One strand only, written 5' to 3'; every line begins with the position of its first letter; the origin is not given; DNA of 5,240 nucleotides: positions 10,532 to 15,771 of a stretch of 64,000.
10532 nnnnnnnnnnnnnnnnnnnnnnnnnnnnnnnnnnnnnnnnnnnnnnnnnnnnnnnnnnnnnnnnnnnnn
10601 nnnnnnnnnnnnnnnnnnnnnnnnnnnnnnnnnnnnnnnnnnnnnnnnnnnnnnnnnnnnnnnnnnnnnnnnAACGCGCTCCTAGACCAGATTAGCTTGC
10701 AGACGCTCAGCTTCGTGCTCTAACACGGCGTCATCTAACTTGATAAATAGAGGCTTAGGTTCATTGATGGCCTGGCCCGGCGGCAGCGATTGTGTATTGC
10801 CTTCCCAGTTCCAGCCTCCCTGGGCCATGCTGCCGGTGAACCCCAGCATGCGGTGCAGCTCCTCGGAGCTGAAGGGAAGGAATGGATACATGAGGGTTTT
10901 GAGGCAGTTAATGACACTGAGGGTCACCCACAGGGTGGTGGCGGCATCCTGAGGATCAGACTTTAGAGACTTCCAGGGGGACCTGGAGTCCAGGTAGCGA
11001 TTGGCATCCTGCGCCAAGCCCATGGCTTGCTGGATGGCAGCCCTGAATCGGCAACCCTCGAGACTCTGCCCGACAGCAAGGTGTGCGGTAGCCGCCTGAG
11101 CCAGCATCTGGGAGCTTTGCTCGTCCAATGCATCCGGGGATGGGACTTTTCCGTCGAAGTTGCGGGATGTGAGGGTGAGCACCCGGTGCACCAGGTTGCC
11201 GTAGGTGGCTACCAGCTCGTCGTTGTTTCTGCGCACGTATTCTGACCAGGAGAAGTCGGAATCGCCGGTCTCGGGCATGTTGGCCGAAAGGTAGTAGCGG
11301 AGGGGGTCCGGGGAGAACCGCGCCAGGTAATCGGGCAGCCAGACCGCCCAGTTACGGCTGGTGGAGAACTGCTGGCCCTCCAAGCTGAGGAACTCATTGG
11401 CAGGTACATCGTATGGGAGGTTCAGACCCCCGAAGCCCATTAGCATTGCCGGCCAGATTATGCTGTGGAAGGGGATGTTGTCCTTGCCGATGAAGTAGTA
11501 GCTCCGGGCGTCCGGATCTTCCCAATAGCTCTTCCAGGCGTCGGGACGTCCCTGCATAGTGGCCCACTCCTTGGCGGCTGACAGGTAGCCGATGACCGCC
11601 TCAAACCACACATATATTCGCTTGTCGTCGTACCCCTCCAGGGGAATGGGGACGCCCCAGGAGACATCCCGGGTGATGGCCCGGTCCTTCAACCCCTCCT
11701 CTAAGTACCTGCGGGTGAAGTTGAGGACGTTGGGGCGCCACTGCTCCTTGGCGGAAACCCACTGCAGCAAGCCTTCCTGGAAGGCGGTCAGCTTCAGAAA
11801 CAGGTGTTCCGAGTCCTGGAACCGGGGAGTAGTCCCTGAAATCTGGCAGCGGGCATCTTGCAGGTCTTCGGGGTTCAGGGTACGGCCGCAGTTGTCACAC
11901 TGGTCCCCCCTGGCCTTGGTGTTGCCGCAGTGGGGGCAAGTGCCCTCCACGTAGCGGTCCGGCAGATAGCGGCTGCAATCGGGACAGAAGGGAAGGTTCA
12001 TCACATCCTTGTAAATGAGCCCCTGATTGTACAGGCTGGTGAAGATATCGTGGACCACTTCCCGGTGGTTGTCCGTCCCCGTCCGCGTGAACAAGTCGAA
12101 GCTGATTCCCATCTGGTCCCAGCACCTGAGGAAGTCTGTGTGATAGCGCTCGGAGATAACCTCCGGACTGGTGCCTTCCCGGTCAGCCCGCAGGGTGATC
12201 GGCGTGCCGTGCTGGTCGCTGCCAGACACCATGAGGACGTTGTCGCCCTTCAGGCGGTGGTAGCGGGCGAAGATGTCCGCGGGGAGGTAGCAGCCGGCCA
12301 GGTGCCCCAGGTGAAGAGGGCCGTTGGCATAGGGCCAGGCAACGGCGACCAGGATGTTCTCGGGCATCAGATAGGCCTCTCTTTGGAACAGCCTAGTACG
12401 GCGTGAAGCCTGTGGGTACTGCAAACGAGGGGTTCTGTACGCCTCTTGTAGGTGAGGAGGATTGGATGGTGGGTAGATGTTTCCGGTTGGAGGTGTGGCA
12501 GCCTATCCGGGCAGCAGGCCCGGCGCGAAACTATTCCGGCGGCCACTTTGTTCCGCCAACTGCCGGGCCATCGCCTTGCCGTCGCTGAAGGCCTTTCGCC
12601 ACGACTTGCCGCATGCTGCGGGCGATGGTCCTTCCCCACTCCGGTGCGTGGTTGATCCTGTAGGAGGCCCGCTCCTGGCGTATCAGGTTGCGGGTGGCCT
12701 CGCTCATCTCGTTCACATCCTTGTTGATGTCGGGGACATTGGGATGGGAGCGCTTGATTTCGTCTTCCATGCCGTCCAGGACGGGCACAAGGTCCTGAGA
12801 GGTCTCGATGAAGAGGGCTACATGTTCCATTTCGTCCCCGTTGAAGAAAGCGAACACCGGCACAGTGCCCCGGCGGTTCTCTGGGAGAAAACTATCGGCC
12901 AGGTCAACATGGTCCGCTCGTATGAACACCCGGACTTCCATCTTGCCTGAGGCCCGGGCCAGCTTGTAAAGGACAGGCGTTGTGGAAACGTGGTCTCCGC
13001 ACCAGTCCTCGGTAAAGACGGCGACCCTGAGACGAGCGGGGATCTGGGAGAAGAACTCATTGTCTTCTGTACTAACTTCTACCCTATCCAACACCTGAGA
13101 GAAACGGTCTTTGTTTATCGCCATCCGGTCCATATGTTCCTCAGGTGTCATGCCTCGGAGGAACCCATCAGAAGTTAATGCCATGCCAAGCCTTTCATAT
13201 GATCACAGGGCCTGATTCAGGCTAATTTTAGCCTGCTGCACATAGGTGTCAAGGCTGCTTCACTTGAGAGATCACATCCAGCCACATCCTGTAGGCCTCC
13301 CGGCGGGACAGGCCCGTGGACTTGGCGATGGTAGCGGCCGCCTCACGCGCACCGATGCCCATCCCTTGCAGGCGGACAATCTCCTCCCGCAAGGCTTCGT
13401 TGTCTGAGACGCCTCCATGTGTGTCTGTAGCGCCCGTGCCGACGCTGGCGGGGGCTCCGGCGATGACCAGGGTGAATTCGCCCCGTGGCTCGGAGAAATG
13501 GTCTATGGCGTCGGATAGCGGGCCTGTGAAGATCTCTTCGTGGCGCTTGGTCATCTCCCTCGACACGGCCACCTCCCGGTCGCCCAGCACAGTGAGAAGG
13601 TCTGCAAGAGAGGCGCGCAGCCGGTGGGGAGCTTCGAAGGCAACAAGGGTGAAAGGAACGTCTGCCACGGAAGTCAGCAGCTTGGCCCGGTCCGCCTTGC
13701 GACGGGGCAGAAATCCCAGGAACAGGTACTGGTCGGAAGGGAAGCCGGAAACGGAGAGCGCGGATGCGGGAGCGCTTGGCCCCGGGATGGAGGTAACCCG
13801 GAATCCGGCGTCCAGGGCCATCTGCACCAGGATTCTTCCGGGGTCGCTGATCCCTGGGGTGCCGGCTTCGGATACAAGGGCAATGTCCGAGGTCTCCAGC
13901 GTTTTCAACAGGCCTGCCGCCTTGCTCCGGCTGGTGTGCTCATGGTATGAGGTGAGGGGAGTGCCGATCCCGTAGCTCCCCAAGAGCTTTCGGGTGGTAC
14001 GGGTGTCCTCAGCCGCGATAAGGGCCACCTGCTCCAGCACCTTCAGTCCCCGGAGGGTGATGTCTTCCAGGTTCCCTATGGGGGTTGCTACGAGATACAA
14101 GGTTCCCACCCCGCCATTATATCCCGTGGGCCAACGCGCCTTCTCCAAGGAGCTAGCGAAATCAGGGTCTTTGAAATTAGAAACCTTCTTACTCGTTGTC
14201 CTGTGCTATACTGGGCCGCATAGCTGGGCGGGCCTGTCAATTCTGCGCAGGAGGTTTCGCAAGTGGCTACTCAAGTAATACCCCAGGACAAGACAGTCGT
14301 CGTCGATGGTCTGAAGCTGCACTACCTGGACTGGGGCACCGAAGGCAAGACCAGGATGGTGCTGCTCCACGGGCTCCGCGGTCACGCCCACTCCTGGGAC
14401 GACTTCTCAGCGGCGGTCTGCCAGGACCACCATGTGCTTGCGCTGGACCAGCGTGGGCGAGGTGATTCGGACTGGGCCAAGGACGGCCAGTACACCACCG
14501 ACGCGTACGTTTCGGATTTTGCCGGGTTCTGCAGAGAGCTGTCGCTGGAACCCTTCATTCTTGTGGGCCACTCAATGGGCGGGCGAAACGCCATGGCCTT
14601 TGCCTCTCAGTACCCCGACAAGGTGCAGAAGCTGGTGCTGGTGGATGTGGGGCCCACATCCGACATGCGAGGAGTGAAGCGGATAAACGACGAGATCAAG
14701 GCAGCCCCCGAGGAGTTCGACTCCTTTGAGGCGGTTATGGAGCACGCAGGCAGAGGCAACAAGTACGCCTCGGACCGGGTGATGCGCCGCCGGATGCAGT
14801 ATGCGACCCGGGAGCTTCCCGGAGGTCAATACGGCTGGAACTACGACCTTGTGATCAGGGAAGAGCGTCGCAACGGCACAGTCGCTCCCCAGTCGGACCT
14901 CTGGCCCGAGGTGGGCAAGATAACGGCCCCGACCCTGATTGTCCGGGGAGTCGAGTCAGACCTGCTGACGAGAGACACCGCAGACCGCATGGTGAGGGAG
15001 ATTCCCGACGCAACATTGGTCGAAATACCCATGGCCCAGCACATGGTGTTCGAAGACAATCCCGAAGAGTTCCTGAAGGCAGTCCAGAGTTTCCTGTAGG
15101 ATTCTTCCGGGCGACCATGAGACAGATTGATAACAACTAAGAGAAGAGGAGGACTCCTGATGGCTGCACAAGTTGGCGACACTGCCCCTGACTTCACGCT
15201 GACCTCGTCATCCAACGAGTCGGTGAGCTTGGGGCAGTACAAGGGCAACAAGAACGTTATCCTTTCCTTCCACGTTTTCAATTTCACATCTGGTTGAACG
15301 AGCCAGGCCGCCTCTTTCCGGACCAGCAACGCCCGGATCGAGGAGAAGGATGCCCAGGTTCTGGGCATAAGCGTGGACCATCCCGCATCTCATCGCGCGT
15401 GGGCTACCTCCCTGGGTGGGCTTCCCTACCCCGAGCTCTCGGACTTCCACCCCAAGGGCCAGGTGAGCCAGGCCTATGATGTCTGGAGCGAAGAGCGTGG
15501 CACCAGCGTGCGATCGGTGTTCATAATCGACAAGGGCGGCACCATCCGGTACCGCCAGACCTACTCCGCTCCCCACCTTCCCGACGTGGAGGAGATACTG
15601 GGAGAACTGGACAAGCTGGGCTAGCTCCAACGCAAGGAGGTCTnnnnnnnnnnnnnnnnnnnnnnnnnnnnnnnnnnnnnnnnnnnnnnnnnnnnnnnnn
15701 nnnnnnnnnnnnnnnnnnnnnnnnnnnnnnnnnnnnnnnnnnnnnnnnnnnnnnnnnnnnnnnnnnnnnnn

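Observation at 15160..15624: Probable selenocysteine-containing AhpE/Bcp-like peroxiredoxin (UGA at the peroxidatic Cys)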

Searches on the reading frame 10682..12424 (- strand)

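Call 34: search_protein_families(library=pfam, proteins=[window:10682-12424:-], max_evalue=0.001)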
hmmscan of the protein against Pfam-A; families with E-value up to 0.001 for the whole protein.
window:10682-12424:- (580 aa): 4 families
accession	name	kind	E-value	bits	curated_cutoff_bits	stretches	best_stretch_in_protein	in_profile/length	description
PF09334.17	tRNA-synt_1g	-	1.6e-154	514.8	20.1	1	24-416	1-391/391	tRNA synthetases class I (M)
PF00133.28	tRNA-synt_1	-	6.2e-18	65.2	22.7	1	26-262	27-245/414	tRNA synthetases class I (I, L, M and V)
PF19303.5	Anticodon_3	-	1.9e-16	60.8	23.5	1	427-575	1-147/152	Anticodon binding domain of methionyl tRNA ligase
PF08264.19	Anticodon_1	-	9.1e-08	32.5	25.1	1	440-538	4-104/148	Anticodon-binding domain of tRNA ligase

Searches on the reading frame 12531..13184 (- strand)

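Call 34: search_protein_families(library=pfam, proteins=[window:12531-13184:-], max_evalue=0.001)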
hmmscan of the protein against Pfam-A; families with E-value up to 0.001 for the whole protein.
window:12531-13184:- (217 aa): 1 family
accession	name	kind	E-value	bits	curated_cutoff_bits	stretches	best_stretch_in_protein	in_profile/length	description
PF14595.12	Thioredoxin_9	-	1.4e-23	83.6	25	1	11-132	1-121/129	Thioredoxin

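Call 71: search_protein_families(library=ncbifam, proteins=[window:12531-13184:-], max_evalue=0.001)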
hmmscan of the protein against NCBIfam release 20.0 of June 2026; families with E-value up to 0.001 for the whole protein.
window:12531-13184:- (217 aa): 0 families

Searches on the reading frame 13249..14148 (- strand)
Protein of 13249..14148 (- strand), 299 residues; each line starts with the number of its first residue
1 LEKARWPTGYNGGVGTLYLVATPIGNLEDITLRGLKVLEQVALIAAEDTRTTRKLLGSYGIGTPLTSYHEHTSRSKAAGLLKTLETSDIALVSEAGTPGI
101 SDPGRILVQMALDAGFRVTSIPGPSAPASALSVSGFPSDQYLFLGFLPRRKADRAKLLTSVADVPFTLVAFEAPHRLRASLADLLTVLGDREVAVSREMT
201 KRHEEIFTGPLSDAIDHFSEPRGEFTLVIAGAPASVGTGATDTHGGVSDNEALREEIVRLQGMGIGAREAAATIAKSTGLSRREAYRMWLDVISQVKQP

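Call 34: search_protein_families(library=pfam, proteins=[window:13249-14148:-], max_evalue=0.001)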
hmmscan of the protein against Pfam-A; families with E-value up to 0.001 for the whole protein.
window:13249-14148:- (299 aa): 1 family
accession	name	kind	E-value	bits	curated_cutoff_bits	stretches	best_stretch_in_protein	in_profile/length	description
PF00590.25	TP_methylase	-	2.7e-28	99.8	27.8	1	16-214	1-211/212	Tetrapyrrole (Corrin/Porphyrin) Methylases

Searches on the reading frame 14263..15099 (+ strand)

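Call 34: search_protein_families(library=pfam, proteins=[window:14263-15099:+], max_evalue=0.001)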
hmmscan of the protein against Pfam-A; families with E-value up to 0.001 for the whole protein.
window:14263-15099:+ (278 aa): 5 families
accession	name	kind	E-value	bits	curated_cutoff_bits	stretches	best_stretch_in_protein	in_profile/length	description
PF00561.26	Abhydrolase_1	-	1e-28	101.1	25.8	1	32-129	3-102/245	alpha/beta hydrolase fold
PF12697.13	Abhydrolase_6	-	1.1e-25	92.1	26.3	1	32-272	1-216/217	Alpha/beta hydrolase family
PF12146.15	Hydrolase_4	-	2.4e-21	76.6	27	1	29-127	4-107/239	Serine aminopeptidase, S33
PF00975.26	Thioesterase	-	5.1e-06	27.3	26.4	1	32-155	3-128/226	Thioesterase domain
PF03096.20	Ndr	-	0.00036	19.8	23.3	0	88-132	91-135/283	Ndr family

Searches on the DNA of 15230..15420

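Call 75: search_rna_families(source=window, start=15230, end=15420, threshold=evalue, max_evalue=10)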
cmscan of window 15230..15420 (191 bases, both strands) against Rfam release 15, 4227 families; matches with E-value up to 10: 3.
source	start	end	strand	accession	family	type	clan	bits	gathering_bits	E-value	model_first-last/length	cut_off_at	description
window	15330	15399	+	RF03466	mir-1184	Gene; miRNA;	-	16.3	70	0.78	1-99/99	no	mir-1184 microRNA precursor family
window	15310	15350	+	RF03024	Rothia-sucC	Cis-reg;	-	13.6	64.5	2.8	1-59/59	no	Rothia-sucC RNA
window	15297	15361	+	RF00736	mir-320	Gene; miRNA;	-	11.5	55.5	6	1-76/76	no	mir-320 microRNA precursor family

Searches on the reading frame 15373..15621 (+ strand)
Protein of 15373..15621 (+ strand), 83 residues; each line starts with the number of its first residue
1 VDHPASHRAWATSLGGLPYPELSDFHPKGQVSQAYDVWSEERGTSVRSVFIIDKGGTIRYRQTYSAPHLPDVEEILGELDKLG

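Call 53: find_encoding_contigs(protein=window:15373-15621:+, flank=10000, max_places=4)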
Protein seq(83 aa) (83 aa): 1 contig read that carries it; 1 place shown.
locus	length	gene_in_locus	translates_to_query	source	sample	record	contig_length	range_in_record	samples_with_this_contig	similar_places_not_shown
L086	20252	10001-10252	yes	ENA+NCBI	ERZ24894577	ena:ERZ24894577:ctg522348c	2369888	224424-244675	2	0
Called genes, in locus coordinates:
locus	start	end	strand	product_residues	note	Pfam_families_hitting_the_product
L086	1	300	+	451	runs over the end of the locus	PF00275:EPSP_synthase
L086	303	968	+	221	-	PF00625:Guanylate_kin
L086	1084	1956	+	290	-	PF16881:LIAS_N, PF04055:Radical_SAM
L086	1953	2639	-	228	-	PF00702:Hydrolase, PF13419:HAD_2, PF13242:Hydrolase_like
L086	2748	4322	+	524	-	PF07969:Amidohydro_3, PF01979:Amidohydro_1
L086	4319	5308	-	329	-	PF00348:polyprenyl_synt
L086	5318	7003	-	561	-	PF00133:tRNA-synt_1, PF09334:tRNA-synt_1g, PF08264:Anticodon_1, PF19303:Anticodon_3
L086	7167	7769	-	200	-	PF14595:Thioredoxin_9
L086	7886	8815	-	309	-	PF00590:TP_methylase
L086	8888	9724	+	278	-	PF12146:Hydrolase_4, PF00561:Abhydrolase_1, PF00975:Thioesterase (weak), PF12697:Abhydrolase_6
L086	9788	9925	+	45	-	PF00578:AhpC-TSA (weak)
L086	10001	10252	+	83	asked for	PF00578:AhpC-TSA, PF08534:Redoxin (weak)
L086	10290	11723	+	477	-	PF08811:DUF1800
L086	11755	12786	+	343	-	PF13449:Phytase-like (faint), PF08450:SGL (faint), PF23500:DUF7133 (faint), PF25021:TEN_NHL (faint), PF06739:SBBP (faint), PF17170:DUF5128 (weak), PF24684:Vgb_lyase (faint), PF01436:NHL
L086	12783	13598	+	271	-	PF00398:RrnaAD (weak), PF13489:Methyltransf_23, PF02527:GidB (faint), PF13847:Methyltransf_31 (weak), PF08241:Methyltransf_11, PF08242:Methyltransf_12, PF13649:Methyltransf_25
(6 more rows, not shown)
